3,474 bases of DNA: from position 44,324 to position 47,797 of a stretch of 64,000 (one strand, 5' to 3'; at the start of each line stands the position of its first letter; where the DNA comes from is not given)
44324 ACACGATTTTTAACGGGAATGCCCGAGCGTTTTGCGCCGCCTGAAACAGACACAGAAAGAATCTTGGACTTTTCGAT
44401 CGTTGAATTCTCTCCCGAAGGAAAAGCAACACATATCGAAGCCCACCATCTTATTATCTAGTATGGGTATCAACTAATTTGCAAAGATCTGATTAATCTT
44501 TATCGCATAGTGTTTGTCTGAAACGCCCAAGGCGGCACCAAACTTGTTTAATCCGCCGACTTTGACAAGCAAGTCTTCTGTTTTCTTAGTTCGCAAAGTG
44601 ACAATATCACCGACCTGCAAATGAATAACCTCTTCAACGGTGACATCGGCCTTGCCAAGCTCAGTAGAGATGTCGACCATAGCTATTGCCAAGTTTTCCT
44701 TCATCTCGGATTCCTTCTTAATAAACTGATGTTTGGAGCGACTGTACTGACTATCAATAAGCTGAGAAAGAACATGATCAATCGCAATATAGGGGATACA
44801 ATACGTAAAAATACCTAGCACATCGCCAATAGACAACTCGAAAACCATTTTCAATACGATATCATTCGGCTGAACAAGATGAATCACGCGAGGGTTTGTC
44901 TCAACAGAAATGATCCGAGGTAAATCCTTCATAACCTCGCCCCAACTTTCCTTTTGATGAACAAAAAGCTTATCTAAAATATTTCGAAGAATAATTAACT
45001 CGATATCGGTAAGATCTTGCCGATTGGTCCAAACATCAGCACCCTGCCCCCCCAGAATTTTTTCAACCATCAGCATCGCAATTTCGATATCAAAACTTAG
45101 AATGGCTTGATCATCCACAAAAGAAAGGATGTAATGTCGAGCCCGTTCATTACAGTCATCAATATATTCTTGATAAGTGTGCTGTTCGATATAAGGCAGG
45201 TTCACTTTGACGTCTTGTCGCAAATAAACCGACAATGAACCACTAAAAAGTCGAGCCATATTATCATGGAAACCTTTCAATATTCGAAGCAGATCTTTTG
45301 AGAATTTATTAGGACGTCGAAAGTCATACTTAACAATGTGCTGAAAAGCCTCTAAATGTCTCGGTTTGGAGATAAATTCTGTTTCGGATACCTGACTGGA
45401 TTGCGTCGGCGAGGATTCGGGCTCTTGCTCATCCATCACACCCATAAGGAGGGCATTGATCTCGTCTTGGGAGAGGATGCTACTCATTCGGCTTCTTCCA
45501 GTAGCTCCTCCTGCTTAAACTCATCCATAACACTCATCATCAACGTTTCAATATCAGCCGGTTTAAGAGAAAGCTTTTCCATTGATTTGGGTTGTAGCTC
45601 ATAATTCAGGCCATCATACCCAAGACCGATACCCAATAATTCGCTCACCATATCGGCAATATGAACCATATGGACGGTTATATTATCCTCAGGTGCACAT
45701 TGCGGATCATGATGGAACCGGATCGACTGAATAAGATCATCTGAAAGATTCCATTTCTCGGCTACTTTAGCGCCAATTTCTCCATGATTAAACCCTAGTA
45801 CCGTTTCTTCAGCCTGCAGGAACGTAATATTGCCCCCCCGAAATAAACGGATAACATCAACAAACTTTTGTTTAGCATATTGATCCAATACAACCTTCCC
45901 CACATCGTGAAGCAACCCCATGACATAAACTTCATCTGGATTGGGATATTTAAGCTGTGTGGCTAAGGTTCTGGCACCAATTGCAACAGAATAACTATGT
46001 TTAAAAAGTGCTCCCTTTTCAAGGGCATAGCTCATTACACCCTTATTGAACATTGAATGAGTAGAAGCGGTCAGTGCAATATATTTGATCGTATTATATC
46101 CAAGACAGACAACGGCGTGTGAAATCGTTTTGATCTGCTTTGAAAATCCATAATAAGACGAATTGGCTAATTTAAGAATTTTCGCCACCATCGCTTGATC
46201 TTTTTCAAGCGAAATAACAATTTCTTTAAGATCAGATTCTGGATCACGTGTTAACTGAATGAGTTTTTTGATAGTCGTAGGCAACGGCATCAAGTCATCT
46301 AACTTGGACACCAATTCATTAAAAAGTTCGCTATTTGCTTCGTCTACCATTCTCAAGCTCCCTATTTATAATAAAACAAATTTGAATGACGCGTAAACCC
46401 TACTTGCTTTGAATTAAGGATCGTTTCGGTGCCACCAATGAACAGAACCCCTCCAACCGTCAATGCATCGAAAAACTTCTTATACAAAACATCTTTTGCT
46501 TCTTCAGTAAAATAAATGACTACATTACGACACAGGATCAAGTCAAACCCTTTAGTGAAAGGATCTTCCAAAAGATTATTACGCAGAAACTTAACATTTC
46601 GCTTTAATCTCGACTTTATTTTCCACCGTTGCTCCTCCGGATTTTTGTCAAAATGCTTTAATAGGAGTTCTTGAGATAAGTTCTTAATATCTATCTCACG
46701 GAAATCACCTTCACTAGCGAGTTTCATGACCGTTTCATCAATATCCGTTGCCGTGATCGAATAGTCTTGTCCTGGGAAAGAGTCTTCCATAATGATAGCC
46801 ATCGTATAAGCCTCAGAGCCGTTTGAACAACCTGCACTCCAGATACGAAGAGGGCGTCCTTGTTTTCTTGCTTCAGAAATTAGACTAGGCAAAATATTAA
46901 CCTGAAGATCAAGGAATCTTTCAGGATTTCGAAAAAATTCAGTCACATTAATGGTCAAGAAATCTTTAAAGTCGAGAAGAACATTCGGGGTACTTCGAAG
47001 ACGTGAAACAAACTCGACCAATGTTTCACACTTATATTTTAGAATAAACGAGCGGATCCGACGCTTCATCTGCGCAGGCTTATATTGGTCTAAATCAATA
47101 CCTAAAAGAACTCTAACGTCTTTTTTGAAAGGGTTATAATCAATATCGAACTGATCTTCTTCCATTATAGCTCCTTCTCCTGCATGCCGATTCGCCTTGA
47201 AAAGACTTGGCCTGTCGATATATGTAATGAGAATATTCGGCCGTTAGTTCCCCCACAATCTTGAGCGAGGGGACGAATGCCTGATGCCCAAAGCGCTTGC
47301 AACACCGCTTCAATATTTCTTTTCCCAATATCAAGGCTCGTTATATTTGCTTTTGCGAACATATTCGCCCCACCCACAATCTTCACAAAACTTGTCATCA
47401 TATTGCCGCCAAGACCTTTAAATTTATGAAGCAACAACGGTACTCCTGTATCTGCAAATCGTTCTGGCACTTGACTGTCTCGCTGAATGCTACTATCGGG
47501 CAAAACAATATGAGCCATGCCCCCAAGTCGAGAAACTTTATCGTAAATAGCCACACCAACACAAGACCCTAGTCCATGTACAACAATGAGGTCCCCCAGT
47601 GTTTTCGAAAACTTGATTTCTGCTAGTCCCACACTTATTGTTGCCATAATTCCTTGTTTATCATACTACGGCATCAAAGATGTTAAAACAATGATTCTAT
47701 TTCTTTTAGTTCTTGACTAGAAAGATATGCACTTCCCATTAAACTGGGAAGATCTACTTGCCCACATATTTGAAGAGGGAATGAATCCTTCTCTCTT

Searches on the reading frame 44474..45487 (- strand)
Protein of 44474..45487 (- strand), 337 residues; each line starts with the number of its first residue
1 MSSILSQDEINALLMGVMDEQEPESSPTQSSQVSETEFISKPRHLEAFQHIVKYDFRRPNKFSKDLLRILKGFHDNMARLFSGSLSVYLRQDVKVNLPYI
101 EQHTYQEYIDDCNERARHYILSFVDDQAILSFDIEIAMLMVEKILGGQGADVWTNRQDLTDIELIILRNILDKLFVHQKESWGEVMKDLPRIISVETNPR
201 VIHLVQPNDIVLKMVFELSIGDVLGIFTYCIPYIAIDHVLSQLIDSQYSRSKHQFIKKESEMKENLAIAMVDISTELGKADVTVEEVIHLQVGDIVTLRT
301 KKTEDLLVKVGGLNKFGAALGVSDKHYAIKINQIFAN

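Call 36: search_protein_families(library=pfam, proteins=[window:44474-45487:-], max_evalue=0.001)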
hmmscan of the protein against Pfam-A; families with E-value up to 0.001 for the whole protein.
window:44474-45487:- (337 aa): 2 families
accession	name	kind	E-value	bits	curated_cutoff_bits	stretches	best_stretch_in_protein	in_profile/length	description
PF02154.20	FliM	-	3e-40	138.6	27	1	54-243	1-192/192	Flagellar motor switch protein FliM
PF01052.25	FliMN_C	-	4.2e-17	62.3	23.8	1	268-334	5-71/73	Type III flagellar switch regulator (C-ring) FliN C-term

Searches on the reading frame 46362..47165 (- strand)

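Call 36: search_protein_families(library=pfam, proteins=[window:46362-47165:-], max_evalue=0.001)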
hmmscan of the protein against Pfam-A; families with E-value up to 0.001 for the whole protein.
window:46362-47165:- (267 aa): 4 families
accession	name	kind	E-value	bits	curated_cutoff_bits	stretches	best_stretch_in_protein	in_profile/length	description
PF01739.24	CheR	-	3.4e-52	177.2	27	1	73-254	1-184/195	CheR methyltransferase, SAM binding domain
PF03705.20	CheR_N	-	1e-10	41.6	27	1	9-58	2-51/53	CheR methyltransferase, all-alpha domain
PF13649.12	Methyltransf_25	-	3e-05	25.1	27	0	185-239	39-97/97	Methyltransferase domain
PF08242.18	Methyltransf_12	-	3e-05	25.1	30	0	180-241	37-98/98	Methyltransferase domain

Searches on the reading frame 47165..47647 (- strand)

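Call 36: search_protein_families(library=pfam, proteins=[window:47165-47647:-], max_evalue=0.001)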
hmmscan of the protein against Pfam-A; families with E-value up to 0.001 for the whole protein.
window:47165-47647:- (160 aa): 1 family
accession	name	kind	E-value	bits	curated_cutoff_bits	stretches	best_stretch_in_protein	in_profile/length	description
PF03975.18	CheD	-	3.9e-25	88.5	25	1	49-151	2-107/108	CheD chemotactic sensory transduction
